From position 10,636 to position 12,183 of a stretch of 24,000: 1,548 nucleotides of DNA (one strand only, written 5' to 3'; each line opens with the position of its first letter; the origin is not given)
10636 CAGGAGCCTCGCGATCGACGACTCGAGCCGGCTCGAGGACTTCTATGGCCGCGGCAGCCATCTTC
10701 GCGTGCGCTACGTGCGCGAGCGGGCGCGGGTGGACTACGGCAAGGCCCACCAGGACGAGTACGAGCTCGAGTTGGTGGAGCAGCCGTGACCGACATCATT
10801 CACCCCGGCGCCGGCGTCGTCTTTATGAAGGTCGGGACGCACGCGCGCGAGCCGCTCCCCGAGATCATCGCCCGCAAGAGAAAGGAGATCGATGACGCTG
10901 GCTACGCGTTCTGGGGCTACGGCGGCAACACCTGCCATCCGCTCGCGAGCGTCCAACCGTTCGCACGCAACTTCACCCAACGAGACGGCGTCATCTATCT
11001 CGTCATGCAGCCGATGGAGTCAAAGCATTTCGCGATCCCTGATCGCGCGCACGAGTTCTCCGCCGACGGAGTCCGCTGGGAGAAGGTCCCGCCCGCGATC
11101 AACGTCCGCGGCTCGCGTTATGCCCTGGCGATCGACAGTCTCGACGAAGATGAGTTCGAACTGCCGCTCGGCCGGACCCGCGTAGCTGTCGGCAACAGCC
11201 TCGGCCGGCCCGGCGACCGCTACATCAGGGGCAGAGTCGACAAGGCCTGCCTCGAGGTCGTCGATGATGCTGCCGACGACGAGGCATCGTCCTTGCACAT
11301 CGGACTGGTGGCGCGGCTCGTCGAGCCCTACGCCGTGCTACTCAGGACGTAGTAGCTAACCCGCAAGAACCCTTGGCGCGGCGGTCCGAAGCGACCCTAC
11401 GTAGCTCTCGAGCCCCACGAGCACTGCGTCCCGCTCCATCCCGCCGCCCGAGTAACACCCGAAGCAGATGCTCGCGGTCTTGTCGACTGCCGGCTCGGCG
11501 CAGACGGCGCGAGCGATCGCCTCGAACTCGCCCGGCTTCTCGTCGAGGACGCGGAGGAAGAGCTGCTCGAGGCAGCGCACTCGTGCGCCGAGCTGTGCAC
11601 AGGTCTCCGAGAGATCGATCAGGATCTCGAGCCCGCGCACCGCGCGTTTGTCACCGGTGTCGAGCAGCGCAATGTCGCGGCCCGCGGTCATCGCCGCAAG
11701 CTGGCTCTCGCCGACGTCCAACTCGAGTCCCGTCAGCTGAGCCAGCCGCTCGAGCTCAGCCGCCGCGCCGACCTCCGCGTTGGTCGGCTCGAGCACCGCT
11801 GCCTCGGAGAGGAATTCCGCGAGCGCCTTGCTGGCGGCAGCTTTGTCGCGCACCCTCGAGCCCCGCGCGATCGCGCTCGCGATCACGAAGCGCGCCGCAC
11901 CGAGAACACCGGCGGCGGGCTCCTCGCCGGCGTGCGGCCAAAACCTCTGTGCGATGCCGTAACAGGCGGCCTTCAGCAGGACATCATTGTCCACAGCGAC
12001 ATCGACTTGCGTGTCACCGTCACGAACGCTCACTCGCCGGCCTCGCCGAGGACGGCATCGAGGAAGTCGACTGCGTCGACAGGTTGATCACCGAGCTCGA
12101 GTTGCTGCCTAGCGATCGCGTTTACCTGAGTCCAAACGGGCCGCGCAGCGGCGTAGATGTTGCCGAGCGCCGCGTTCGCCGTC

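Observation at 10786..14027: Two full-length paralogs of an unrecognised protein family flank the XRE-ImmA-PIN operon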

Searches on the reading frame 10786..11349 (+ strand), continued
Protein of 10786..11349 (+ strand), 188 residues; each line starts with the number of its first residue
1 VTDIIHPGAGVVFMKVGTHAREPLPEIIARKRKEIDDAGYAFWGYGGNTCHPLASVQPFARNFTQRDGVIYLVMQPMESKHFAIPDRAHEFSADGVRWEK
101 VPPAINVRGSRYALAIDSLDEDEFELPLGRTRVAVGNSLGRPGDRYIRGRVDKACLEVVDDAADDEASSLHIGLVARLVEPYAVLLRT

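Call 109: search_solved_structures(query=A3, max_evalue=10)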
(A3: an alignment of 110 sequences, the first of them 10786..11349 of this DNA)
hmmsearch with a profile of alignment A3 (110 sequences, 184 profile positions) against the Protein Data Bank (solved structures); distinct sequences matched with E-value up to 10: 2.
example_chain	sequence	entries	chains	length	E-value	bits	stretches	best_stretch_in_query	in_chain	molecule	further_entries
2c71_A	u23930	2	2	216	0.28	14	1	9-60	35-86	GLYCOSIDE HYDROLASE, FAMILY 11:CLOSTRIDIUM CELLULOSOME ENZYME, DOCKERIN TYPE I:POLYSACCHAR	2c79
2e8c_A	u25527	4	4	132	0.52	13.1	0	5-38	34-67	Hypothetical protein Aq_1549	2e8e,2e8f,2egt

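Call 115: find_related_loci(query=A6, collection=metagenome_contigs, flank=8000)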
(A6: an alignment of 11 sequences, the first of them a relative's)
Query A6 (180 aa) in metagenome_contigs; peptide patterns used: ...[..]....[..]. (x = any residue, [..] = any of these).
599 stretches matched a pattern (row limit reached: there are more); 579 encode a relative of the query (tblastn E <= 1e-3); the best 80 are kept; 80 distinct loci.
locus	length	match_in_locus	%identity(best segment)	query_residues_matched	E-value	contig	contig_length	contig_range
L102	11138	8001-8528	49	6-180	1e-52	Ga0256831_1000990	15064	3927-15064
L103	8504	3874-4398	49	6-180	3e-49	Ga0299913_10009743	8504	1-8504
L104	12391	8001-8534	46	7-180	7e-48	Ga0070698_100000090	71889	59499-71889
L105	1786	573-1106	44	7-180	8e-48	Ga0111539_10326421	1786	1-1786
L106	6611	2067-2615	47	4-180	1e-46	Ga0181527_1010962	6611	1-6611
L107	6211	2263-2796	47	7-180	1e-46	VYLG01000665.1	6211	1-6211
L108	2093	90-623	44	7-180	4e-47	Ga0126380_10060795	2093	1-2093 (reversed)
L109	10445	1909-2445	44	4-180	2e-46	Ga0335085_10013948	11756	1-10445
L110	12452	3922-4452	44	7-180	5e-46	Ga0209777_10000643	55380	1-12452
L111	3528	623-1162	46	4-180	4e-46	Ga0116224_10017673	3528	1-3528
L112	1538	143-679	45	7-180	7e-47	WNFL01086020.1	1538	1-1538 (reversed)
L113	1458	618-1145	46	7-180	2e-46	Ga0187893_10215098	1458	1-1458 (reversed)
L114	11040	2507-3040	46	7-180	3e-45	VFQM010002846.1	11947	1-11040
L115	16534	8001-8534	47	7-180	3e-46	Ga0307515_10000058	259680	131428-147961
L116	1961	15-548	46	7-180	1e-45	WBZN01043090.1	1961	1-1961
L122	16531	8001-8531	44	7-180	6e-44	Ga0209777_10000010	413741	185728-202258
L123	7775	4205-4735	43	7-180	7e-44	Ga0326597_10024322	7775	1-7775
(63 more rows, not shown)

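Call 119: search_protein_families(library=padloc, proteins=[L122:6162-6731:+, L122:6715-7149:+, L122:7125-7970:+, L122:7974-8534:+, L109:2424-3053:+, L123:4742-5803:+, L123:5767-6441:+], max_evalue=0.01)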
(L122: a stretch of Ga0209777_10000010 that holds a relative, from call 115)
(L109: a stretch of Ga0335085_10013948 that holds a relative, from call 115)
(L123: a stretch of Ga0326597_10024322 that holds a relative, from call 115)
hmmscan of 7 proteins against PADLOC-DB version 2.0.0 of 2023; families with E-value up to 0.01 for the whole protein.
L122:6162-6731:+ (190 aa): 17 families
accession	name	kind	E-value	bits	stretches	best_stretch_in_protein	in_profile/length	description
PDLC04141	capP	-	7e-31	105.6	1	23-185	4-154/242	capP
PDLC03954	RmrA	-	4.7e-19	66.6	1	21-189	138-295/380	-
PDLC03949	RmrA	-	1.8e-17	61.2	1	14-189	113-270/363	-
PDLC03947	RmrA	-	6.2e-16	56.2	1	17-189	135-295/383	-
PDLC03948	RmrA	-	1.3e-14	51.9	1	22-189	137-294/397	-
PDLC03952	RmrA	-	1.5e-14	51.6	1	21-189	150-307/395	-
PDLC03953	RmrA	-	1.1e-13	49.1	2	30-106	151-225/373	-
PDLC03946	RmrA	-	1.5e-13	48.3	1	22-189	122-272/357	-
PDLC03943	RmrA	-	3.7e-12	44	2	18-103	120-206/370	-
PDLC03944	RmrA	-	2.2e-11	41.4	1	19-187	123-286/384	-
PDLC03951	RmrA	-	1.9e-10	38.3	1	22-189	134-290/400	-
PDLC03945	RmrA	-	5.1e-10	37.1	1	69-186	188-295/394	-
PDLC03950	RmrA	-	2.2e-09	34.8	1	24-188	130-282/369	-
PDLC03955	RmrA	-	3e-08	31.3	2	129-189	232-295/371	-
PDLC03956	RmrA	-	3.1e-07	27.8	1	23-187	136-289/399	-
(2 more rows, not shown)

L122:6715-7149:+ (145 aa): 1 family
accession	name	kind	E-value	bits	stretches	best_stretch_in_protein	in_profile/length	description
PDLC01992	CARF_m9--CARF_TM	-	0.008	13.9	1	37-115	142-214/223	-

L122:7125-7970:+ (282 aa): 0 families

L122:7974-8534:+ (187 aa): 0 families

L109:2424-3053:+ (210 aa): 2 families
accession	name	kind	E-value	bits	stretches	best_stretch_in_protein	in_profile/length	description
PDLC02911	VakA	-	1.9e-05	23.3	1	13-74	6-65/163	-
PDLC01515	Csx3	-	0.0049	14.5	1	9-34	6-31/183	"CAS-I,CAS-III; associated"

L123:4742-5803:+ (354 aa): 10 families
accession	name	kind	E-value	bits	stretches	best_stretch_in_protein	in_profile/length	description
PDLC04141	capP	-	6.4e-08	30.4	1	170-252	33-112/242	capP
PDLC03954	RmrA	-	7.1e-08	29.8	1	177-252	180-251/380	-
PDLC04776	PDC-M69B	-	1.1e-07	29.8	1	184-253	61-129/272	-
PDLC03982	PD-Lambda-2_B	-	2e-06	25.4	1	207-263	292-346/402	-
PDLC03948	RmrA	-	1e-05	22.6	1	177-252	178-250/397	-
PDLC03944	RmrA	-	2.4e-05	21.6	1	188-252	182-242/384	-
PDLC03945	RmrA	-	0.00017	18.9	1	188-253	191-251/394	-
PDLC03947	RmrA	-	0.00032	17.6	1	176-252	179-251/383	-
PDLC03952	RmrA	-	0.00053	16.9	1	178-252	193-263/395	-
PDLC03950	RmrA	-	0.0056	13.7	1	173-247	165-237/369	-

L123:5767-6441:+ (225 aa): 0 families

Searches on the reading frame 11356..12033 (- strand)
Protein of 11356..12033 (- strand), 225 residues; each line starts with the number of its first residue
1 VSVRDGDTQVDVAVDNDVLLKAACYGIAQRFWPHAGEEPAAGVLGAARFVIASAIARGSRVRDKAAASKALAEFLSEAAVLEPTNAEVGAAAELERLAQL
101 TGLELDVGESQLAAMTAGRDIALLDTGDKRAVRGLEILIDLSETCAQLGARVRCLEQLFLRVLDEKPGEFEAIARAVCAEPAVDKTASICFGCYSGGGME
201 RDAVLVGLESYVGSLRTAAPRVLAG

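Call 7: search_protein_families(library=pfam, proteins=[window:11356-12033:-], max_evalue=0.1)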
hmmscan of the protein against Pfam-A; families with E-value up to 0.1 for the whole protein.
window:11356-12033:- (225 aa): 1 family
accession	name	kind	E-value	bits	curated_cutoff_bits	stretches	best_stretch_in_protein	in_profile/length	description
PF20539.3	DUF6754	-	0.07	12.7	27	0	46-91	137-181/257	Domain of unknown function (DUF6754)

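Call 8: search_protein_families(library=ncbifam, proteins=[window:11356-12033:-], max_evalue=0.1)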
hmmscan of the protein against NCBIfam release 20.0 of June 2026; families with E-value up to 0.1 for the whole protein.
window:11356-12033:- (225 aa): 0 families

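Call 9: search_protein_families(library=padloc, proteins=[window:11356-12033:-], max_evalue=0.1)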
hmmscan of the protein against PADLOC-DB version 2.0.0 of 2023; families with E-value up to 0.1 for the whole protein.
window:11356-12033:- (225 aa): 0 families

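Call 10: search_protein_families(library=phrogs, proteins=[window:11356-12033:-], max_evalue=0.1)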
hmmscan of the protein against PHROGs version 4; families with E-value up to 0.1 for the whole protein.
window:11356-12033:- (225 aa): 1 family
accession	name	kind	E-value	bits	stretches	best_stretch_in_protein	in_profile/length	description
phrog_15597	-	unknown function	1.2e-06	29.1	1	12-192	3-180/212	-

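Call 27: search_solved_structures(query=window:11356-12033:-, max_evalue=10)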
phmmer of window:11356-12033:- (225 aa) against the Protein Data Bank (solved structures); distinct sequences matched with E-value up to 10: 0.

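Call 51: search_protein_families(library=pfam, alignment_id=A4, max_evalue=0.05)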
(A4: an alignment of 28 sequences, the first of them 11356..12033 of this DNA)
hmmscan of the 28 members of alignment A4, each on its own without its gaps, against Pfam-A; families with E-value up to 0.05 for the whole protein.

A. member 1, window:11356-12033:- (225 aa): 0 families

B. families by the number of members that match (of 28 scanned): 2 families
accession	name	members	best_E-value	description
PF16940.10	Tic110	1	0.021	Chloroplast envelope transporter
PF20963.2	Acanthaporin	1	0.039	Acanthaporin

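Call 52: find_homologous_proteins(query=A4)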
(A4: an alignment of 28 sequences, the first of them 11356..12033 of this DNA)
Query A4 (28 sequences) (225 aa, profile of the alignment): 465 proteins with E <= 0.001 among 8000 candidates; the best 120 are listed.
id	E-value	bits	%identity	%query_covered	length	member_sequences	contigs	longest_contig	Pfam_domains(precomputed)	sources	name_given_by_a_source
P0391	1.5e-78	281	42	96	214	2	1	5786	-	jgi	jgi:hypothetical protein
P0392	1.0e-77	279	45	94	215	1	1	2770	-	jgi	jgi:hypothetical protein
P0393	1.5e-77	278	41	96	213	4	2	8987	-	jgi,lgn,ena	jgi:hypothetical protein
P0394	3.2e-77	277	44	94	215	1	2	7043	-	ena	-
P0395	7.7e-77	276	44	96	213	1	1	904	-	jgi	jgi:hypothetical protein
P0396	1.6e-76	275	53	96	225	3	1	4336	-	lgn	-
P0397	3.6e-76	273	47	94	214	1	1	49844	-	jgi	jgi:hypothetical protein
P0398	4.2e-76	273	46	94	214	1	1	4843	-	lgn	-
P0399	4.8e-76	273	45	96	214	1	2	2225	-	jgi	jgi:hypothetical protein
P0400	7.4e-76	272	45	95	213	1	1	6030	-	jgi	jgi:hypothetical protein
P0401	1.1e-75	272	44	94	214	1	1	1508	-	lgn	-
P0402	1.3e-75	272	44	96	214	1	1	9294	-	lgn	-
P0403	1.4e-75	272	48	94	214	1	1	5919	-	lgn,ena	-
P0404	2.7e-75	271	48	94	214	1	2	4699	-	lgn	-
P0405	2.7e-75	271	42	95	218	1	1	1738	-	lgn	-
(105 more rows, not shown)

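Call 65: predict_structure(alignment_id=A5)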
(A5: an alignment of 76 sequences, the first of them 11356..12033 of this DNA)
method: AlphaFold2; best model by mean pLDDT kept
length: 225 residues; sequences in the alignment: 76
mean_pLDDT: 95.6   pTM: 0.91
mean pLDDT of the five models: 95.6, 95.5, 95.4, 95.1, 94.9
residues with pLDDT >= 90: 208; 70-90: 11; 50-70: 3; < 50: 3
segments of 3 or more residues with pLDDT < 50: none
pLDDT, mean of each block of 10 residues (from residue 1): 64 98 98 88 97 97 98 97 98 98 97 98 98 98 98 99 97 98 98 91 98 98 97
secondary structure, 60 per line:
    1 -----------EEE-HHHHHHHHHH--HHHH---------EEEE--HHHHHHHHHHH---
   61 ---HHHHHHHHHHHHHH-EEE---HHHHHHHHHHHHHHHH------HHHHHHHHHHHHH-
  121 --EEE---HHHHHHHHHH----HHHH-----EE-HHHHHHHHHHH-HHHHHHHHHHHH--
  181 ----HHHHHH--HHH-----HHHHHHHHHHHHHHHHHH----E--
elements in order: E12-14 H16-25 H28-31 E41-44 H47-57 H64-77 E79-81 H85-100 H107-119 E123-125 H129-138 H143-146 H155-165 H167-178 H185-190 H201-218

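Call 68: fold_search(model_id=the predicted structure, library=pdb)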
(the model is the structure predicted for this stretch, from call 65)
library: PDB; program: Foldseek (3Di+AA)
matches with E <= 10: 414; with E <= 0.001: 1
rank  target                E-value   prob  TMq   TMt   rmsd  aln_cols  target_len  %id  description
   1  1v8o_B                7.1e-04  1.00  0.44  0.68   4.2       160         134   20  Crystal Structure of PAE2754 from Pyrobaculum aerophilum (released 2004-02-10)
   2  1v8p_A                1.0e-03  1.00  0.43  0.67   4.6       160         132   20  Crystal structure of PAE2754 from Pyrobaculum aerophilum (released 2004-02-10)
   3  1v8o_F                1.1e-03  1.00  0.43  0.67   4.3       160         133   20  Crystal Structure of PAE2754 from Pyrobaculum aerophilum (released 2004-02-10)
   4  1v8o_A                1.9e-03  1.00  0.44  0.69   4.1       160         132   19  Crystal Structure of PAE2754 from Pyrobaculum aerophilum (released 2004-02-10)
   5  1v8p_B                2.1e-03  1.00  0.43  0.67   4.5       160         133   20  Crystal structure of PAE2754 from Pyrobaculum aerophilum (released 2004-02-10)
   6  1v8o_C                2.8e-03  1.00  0.46  0.72   3.6       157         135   20  Crystal Structure of PAE2754 from Pyrobaculum aerophilum (released 2004-02-10)
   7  1v8p_F                3.8e-03  1.00  0.45  0.65   5.0       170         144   20  Crystal structure of PAE2754 from Pyrobaculum aerophilum (released 2004-02-10)
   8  1v8o_H                4.8e-03  1.00  0.45  0.69   4.1       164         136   20  Crystal Structure of PAE2754 from Pyrobaculum aerophilum (released 2004-02-10)
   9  3tnd_A                6.8e-03  1.00  0.43  0.67   3.5       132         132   10  Crystal structure of Shigella flexneri VapBC toxin-antitoxin complex (released 2011-11-02)
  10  1v8p_C                7.9e-03  1.00  0.43  0.66   4.5       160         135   21  Crystal structure of PAE2754 from Pyrobaculum aerophilum (released 2004-02-10)
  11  2fe1                  7.9e-03  1.00  0.36  0.58   6.0       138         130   19  Crystal Structure of PAE0151 from Pyrobaculum aerophilum (released 2005-12-27)
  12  9h6a_A                9.1e-03  1.00  0.42  0.67   3.3       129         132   11  Crystal structure of the E. coli F-plasmid VapBC toxin-antitoxin complex (released 2024-12-18)
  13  6sd6_C                1.0e-02  1.00  0.43  0.67   3.6       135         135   10  Structure of VapBC from Shigella sonnei (released 2020-08-26)
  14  5wz4_A                1.0e-02  1.00  0.37  0.59   4.4       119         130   18  Crystal structure of Mycobacterium tuberculosis VapC20 (Rv2549c), Sarcin-Ricin loop cleaving toxin (released 2017-10-25)
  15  3zvk_B                1.2e-02  1.00  0.40  0.62   4.7       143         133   10  Crystal structure of VapBC2 from Rickettsia felis bound to a DNA fragment from their promoter (released 2011-12-14)
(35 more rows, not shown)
